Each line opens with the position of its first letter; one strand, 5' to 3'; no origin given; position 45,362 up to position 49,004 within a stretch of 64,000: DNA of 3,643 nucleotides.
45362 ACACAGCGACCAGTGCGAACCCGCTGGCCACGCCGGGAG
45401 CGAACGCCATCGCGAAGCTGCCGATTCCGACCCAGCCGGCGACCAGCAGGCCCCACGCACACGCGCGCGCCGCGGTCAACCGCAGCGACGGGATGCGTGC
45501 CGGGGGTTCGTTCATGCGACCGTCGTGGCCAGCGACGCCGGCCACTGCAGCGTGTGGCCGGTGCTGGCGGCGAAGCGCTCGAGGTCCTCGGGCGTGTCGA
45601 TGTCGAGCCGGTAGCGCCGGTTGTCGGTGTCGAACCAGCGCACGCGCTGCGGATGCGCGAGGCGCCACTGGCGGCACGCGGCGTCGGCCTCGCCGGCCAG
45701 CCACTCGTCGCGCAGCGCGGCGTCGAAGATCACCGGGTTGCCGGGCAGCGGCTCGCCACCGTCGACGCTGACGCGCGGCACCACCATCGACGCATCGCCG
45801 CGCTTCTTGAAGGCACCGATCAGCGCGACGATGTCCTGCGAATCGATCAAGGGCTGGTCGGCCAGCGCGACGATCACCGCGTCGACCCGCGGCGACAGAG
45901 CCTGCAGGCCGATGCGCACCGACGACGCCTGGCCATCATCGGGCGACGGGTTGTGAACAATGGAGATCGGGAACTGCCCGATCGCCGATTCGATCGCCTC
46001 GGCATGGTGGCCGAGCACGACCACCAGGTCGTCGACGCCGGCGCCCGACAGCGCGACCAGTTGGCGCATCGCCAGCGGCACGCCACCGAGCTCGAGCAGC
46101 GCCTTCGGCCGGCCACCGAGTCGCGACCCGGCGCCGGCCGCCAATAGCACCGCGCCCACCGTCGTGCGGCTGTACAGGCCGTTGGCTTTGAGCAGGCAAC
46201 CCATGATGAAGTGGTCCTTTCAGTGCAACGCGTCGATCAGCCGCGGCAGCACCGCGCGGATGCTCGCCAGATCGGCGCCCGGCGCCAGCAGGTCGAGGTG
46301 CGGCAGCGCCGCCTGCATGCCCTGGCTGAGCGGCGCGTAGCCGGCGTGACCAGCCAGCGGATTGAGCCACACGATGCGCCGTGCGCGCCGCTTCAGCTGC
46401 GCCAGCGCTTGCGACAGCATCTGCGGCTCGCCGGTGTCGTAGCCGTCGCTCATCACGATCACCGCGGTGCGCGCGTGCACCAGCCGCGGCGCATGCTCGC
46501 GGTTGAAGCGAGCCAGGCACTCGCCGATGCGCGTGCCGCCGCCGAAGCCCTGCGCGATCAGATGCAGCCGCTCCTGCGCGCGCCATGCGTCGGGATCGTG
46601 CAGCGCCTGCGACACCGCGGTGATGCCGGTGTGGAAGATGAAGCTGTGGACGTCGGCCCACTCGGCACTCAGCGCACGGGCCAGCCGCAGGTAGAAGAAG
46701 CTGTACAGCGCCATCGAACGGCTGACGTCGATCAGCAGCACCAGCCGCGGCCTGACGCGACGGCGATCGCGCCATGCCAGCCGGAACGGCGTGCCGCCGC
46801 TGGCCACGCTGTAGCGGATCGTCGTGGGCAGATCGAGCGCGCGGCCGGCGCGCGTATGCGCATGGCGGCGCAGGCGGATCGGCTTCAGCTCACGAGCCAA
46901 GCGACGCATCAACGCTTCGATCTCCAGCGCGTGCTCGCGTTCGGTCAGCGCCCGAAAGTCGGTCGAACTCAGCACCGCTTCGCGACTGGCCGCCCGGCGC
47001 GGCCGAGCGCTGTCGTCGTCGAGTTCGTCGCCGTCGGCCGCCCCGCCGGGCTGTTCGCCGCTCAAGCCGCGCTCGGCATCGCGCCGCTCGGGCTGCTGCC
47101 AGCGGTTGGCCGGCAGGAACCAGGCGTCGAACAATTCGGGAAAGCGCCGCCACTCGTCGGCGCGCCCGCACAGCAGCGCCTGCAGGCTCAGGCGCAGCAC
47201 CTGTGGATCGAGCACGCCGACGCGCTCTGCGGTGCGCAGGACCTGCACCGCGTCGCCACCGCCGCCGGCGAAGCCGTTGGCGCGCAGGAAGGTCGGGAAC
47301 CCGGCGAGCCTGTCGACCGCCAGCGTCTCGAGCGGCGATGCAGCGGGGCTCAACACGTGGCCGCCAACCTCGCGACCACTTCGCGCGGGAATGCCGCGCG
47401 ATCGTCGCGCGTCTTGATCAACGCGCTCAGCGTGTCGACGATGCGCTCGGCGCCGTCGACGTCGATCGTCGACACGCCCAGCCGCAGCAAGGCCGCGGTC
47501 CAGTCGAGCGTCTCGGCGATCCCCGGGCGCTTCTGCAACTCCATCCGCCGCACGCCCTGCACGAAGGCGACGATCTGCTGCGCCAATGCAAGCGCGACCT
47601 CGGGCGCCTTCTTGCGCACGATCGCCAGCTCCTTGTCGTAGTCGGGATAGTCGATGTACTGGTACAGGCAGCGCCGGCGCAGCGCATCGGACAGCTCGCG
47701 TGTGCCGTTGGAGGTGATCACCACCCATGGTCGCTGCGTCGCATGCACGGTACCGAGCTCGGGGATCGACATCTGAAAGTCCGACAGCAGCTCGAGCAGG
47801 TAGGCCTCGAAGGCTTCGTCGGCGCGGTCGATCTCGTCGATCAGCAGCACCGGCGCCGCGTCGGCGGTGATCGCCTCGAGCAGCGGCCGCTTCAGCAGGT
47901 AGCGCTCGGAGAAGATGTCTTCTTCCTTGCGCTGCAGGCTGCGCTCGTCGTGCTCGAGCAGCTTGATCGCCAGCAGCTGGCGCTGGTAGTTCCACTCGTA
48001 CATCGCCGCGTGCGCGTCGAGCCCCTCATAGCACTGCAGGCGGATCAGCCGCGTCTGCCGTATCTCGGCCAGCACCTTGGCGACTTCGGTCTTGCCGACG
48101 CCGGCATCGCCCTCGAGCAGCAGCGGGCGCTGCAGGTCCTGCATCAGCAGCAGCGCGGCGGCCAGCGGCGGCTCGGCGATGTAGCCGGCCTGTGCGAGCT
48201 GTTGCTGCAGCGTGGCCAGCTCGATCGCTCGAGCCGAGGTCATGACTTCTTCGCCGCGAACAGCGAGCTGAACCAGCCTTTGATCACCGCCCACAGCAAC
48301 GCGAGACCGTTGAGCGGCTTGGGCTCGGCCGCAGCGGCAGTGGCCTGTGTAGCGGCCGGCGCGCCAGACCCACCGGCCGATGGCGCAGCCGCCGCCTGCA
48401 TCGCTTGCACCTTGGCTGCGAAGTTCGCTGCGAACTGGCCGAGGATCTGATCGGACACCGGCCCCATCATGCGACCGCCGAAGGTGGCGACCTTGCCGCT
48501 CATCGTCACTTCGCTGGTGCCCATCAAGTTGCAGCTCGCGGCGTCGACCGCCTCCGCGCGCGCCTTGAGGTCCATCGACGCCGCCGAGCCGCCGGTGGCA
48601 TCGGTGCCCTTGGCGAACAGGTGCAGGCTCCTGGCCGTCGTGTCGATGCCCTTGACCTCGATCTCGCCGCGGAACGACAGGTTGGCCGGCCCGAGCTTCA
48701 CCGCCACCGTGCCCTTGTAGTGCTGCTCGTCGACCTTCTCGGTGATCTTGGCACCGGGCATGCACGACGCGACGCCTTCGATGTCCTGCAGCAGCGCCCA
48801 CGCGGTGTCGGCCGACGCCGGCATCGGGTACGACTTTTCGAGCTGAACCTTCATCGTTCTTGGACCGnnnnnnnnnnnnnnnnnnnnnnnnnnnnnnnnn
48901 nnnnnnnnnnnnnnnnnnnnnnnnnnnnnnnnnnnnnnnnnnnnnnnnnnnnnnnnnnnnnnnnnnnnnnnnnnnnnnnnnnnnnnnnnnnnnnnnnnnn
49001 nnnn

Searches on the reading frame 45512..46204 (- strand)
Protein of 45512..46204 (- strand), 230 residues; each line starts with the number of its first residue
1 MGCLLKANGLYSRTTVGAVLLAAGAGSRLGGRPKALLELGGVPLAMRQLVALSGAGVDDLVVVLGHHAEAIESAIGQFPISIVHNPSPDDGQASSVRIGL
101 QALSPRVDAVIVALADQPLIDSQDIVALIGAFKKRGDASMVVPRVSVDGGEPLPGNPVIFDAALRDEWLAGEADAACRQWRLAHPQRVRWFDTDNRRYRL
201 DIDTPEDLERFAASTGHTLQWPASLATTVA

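Call 61: search_protein_families(library=pfam, proteins=[window:45512-46204:-], max_evalue=0.0001)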
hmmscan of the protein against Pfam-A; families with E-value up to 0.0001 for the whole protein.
window:45512-46204:- (230 aa): 3 families
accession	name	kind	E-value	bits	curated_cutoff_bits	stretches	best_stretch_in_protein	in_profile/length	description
PF12804.13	NTP_transf_3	-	2.9e-32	112.5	27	1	18-184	1-157/160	MobA-like NTP transferase domain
PF01128.25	IspD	-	3.5e-10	40.5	27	1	17-138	2-123/221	2-C-methyl-D-erythritol 4-phosphate cytidylyltransferase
PF00483.29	NTP_transferase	-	1.8e-05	24.9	21.2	1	18-137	2-129/245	Nucleotidyl transferase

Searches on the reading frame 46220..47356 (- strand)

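Call 61: search_protein_families(library=pfam, proteins=[window:46220-47356:-], max_evalue=0.0001)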
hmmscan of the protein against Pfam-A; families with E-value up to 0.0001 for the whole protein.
window:46220-47356:- (378 aa): 1 family
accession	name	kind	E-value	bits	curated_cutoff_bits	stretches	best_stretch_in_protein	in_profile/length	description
PF05762.20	VWA_CoxE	-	2e-56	191.4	26.4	1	151-365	3-221/222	VWA domain containing CoxE-like protein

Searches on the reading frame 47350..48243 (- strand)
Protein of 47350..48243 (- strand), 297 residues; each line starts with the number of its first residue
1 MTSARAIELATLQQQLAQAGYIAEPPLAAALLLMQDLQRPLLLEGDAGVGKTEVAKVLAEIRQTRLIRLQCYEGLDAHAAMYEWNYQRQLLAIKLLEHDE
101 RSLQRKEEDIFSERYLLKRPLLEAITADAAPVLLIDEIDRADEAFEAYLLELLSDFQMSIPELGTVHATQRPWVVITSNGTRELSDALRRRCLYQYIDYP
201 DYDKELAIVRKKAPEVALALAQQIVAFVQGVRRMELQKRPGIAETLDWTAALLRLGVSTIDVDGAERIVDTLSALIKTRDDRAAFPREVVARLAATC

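Call 61: search_protein_families(library=pfam, proteins=[window:47350-48243:-], max_evalue=0.0001)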
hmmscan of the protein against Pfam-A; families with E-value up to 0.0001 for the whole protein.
window:47350-48243:- (297 aa): 6 families
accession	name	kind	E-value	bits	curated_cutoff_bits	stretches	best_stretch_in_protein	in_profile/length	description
PF07728.20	AAA_5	-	1.3e-11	45.1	22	1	40-192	1-139/139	AAA domain (dynein-related subfamily)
PF00004.35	AAA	-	6.3e-09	36.8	21.2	1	41-192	1-123/131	ATPase family associated with various cellular activities (AAA)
PF13191.12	AAA_16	-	7e-07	30.3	32.6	1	39-158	25-161/167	AAA ATPase domain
PF07726.17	AAA_3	-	2e-06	28.2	27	0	131-179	64-110/131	ATPase family associated with various cellular activities (AAA)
PF13401.12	AAA_22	-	2.8e-06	28.1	27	1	38-155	5-113/130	AAA domain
PF07724.20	AAA_2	-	9.2e-06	26.2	27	1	42-183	7-129/166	AAA domain (Cdc48 subfamily)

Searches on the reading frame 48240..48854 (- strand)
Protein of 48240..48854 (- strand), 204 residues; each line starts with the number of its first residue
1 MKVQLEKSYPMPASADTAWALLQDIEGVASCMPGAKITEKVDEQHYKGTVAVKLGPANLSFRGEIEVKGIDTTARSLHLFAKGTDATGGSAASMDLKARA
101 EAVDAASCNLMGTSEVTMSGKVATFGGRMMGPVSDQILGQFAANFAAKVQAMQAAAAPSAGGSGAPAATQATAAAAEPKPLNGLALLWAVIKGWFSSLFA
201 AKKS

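Call 61: search_protein_families(library=pfam, proteins=[window:48240-48854:-], max_evalue=0.0001)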
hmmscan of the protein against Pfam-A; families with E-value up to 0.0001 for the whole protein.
window:48240-48854:- (204 aa): 1 family
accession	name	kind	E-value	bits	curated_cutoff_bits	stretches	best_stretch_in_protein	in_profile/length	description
PF06240.19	COXG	-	4.9e-16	59.2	22.2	1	13-149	7-139/140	Carbon monoxide dehydrogenase subunit G (CoxG)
